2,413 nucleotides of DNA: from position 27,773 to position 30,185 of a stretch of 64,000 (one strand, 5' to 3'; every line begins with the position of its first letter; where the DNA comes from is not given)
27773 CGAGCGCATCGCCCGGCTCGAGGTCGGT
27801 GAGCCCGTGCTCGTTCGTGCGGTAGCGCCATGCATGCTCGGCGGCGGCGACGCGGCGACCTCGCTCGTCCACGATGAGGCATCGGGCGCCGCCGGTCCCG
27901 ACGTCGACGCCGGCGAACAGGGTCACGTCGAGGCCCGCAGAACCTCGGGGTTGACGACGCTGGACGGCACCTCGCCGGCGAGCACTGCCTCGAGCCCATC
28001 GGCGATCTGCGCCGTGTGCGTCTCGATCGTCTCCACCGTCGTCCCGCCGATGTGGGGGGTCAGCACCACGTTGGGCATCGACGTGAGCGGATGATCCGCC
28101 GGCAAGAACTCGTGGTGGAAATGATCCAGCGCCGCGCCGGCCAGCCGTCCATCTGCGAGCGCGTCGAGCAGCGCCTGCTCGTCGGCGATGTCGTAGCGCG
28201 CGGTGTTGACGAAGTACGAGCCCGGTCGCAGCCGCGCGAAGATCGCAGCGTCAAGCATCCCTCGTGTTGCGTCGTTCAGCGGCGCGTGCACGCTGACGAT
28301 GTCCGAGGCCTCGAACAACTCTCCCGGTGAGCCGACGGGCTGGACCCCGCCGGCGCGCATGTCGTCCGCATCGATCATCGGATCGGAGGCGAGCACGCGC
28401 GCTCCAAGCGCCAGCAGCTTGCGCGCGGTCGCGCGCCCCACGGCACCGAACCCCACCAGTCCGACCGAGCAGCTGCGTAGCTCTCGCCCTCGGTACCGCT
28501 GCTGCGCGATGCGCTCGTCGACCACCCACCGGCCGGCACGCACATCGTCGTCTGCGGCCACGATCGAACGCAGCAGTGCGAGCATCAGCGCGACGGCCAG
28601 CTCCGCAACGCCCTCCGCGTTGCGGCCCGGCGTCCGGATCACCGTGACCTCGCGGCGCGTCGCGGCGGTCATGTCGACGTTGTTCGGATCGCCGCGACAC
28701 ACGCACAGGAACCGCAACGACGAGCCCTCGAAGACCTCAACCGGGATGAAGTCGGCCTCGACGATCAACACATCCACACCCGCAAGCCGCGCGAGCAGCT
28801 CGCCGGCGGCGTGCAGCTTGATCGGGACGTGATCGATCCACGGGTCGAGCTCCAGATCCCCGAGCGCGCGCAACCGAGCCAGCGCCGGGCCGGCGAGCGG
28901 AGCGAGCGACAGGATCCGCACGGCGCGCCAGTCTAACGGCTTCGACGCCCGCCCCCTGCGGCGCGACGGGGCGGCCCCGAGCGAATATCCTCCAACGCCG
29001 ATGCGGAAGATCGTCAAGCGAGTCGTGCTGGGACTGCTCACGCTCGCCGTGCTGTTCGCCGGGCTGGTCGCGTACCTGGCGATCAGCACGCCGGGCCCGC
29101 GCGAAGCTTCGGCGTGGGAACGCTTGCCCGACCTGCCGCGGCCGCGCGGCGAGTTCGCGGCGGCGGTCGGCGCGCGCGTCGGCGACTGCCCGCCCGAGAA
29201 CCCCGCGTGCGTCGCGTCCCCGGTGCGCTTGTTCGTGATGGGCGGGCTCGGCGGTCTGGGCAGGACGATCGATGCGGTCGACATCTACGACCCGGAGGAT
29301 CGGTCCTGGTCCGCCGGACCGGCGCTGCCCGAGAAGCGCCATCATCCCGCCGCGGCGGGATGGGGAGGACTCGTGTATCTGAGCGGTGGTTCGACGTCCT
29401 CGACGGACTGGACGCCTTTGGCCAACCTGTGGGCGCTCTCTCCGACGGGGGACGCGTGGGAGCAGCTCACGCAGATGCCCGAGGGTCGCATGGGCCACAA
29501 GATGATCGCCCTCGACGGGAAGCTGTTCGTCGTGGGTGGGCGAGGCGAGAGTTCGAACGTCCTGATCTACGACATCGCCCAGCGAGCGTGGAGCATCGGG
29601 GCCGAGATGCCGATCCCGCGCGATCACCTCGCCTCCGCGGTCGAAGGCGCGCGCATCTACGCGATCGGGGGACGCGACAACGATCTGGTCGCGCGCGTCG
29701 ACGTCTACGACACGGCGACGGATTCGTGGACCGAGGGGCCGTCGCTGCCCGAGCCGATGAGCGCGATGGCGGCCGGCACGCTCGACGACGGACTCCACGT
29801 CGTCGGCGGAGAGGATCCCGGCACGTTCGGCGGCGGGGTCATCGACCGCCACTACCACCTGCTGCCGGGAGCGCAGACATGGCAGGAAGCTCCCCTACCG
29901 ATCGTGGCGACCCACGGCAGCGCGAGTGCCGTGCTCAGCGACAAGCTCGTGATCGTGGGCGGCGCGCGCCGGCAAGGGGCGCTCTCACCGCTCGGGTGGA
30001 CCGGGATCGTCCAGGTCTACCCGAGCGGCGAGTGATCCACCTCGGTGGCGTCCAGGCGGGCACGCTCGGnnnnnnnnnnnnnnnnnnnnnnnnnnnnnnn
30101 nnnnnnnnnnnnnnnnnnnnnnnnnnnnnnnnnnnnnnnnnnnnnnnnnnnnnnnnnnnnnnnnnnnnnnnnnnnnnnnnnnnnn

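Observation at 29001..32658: Cell-surface trio: membrane-anchored Kelch protein, Cys-rich acidic anchored protein, and secreted PQQ-like beta-propeller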

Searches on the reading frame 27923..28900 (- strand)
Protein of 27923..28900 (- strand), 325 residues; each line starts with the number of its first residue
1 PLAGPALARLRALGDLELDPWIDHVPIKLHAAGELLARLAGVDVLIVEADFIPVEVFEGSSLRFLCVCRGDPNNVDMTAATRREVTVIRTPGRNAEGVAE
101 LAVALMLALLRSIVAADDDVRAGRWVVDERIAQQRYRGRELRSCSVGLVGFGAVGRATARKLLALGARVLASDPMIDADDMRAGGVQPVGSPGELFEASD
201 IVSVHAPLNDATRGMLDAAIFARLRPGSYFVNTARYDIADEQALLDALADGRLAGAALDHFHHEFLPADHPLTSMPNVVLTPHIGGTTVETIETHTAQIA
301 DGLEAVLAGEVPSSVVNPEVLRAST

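Call 25: search_protein_families(library=pfam, proteins=[window:27923-28900:-], max_evalue=0.01)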
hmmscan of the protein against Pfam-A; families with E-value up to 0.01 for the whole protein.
window:27923-28900:- (325 aa): 4 families
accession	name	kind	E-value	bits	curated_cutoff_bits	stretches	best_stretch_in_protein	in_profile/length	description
PF02826.25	2-Hacid_dh_C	-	1.9e-55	187.4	25.1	1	103-285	1-178/178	D-isomer specific 2-hydroxyacid dehydrogenase, NAD binding domain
PF00389.36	2-Hacid_dh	-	6.7e-13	48.9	24.6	1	34-317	32-134/134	D-isomer specific 2-hydroxyacid dehydrogenase, catalytic domain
PF03446.21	NAD_binding_2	-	1e-06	29.3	21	1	146-250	2-109/161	NAD binding domain of 6-phosphogluconate dehydrogenase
PF03807.23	F420_oxidored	-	0.0044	18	21.6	0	146-211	2-72/94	NADP oxidoreductase coenzyme F420-dependent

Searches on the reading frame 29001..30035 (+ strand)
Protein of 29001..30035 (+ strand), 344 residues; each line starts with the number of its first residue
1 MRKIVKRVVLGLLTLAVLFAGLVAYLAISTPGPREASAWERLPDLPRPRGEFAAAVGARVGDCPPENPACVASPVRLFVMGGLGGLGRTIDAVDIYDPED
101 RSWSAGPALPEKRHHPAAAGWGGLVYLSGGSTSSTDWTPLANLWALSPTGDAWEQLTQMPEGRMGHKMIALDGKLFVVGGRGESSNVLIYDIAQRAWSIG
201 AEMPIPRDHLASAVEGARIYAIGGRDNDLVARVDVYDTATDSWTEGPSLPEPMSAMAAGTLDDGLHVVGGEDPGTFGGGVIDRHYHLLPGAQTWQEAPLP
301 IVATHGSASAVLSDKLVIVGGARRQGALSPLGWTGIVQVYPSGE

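Call 3: search_protein_families(library=pfam, proteins=[window:29001-30035:+], max_evalue=0.1)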
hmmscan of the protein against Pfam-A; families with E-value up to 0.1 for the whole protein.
window:29001-30035:+ (344 aa): 11 families
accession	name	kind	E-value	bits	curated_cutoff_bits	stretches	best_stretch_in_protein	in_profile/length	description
PF01344.31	Kelch_1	-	2.5e-35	120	20.1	4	218-250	13-46/46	Kelch motif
PF13964.12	Kelch_6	-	2.7e-33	113.3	25.3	4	163-207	2-50/50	Kelch motif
PF07646.21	Kelch_2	-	2.7e-28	96.9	21.3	4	206-250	1-48/48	Kelch motif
PF24681.1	Kelch_KLHDC2_KLHL20_DRC7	-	1.2e-24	87.3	50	2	165-324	1-174/221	KLHDC2/KLHL20/DRC7 Kelch-repeats domain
PF13418.12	Kelch_4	-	3.2e-23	81.9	21.6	4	208-251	4-49/49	Galactose oxidase, central domain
PF25210.1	Kelch_FKB95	-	4.8e-21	76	70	3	211-272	37-99/268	FKB95, Kelch-repeats domain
PF24996.1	NANM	-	1.8e-13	50.5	45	2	79-183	20-127/350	N-acetylneuraminate epimerase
PF13415.12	Kelch_3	-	6.8e-13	48.9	22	2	122-169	1-46/48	Galactose oxidase, central domain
PF24981.1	Beta-prop_ATRN-LZTR1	-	2e-11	44.1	50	1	78-321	2-279/289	Attractin/LZTR1 beta-propeller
PF07893.19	DUF1668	-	0.00053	19.9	23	0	214-272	70-123/336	Protein of unknown function (DUF1668)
PF13854.13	Kelch_HCF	-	0.0077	16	113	0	158-226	13-86/345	Host cell factor, Kelch-repeats domain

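Call 4: search_protein_families(library=ncbifam, proteins=[window:29001-30035:+], max_evalue=0.1)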
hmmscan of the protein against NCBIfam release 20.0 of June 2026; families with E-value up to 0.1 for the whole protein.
window:29001-30035:+ (344 aa): 3 families
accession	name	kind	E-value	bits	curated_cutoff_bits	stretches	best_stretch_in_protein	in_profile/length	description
NF010730.0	PRK14131.1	subfamily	1.6e-10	40.3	416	1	80-181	50-156/384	N-acetylneuraminate epimerase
TIGR03547.1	muta_rot_YjhT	subfamily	2.9e-09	36.5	256.35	1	79-182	20-128/346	YjhT family mutarotase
TIGR03548.1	mutarot_permut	subfamily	1.9e-07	30.5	243.2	1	125-244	75-199/323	cyclically-permuted mutarotase family protein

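Call 23: search_solved_structures(query=window:29001-30035:+, max_evalue=0.001, show_alignments=0)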
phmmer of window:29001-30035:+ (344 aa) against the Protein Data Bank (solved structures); distinct sequences matched with E-value up to 0.001: 114 (the best 60 are shown).
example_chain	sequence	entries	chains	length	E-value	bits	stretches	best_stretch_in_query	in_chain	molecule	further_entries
8pjy_A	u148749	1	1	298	1.8e-41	145.7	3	90-227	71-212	SAKe6EEref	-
8pjr_A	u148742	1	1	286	3.9e-35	124.9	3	143-276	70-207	SAKe6AC-LB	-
8pjw_A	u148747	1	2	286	3.6e-32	115.1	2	77-245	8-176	SAKe6FE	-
7q58_A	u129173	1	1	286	3.7e-30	108.5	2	77-275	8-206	SAKe6BR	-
7pvp_A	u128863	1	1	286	3.7e-30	108.5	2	78-275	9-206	SAKe6BC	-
7ona_A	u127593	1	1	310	4.3e-30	108.3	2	76-274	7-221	SAKe6AC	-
6n3h_A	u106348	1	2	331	1.9e-28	102.9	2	92-244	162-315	Influenza virus NS1A-binding protein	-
5yy8_A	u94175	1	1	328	2.2e-28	102.7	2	76-244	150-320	Influenza virus NS1A-binding protein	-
9tsn_A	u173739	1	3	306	2.2e-28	102.6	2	76-272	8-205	Kelch protein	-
7onc_A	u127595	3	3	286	1.1e-26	97.1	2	77-244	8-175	SAKe6BE | S6BE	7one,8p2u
7op4_A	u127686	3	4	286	3.6e-26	95.4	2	77-244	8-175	SAKe6BE-3HH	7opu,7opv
7on6_A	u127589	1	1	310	5.1e-26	94.9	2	90-252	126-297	SAKe6AE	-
7on7_A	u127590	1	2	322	5.4e-26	94.8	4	86-182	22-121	SAKe6BE-L2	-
4ch9_A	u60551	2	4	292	1.1e-25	93.7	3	173-277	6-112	KELCH-LIKE PROTEIN 3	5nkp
8pjs_A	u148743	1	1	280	1.5e-25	93.3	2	90-256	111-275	SAKeCEref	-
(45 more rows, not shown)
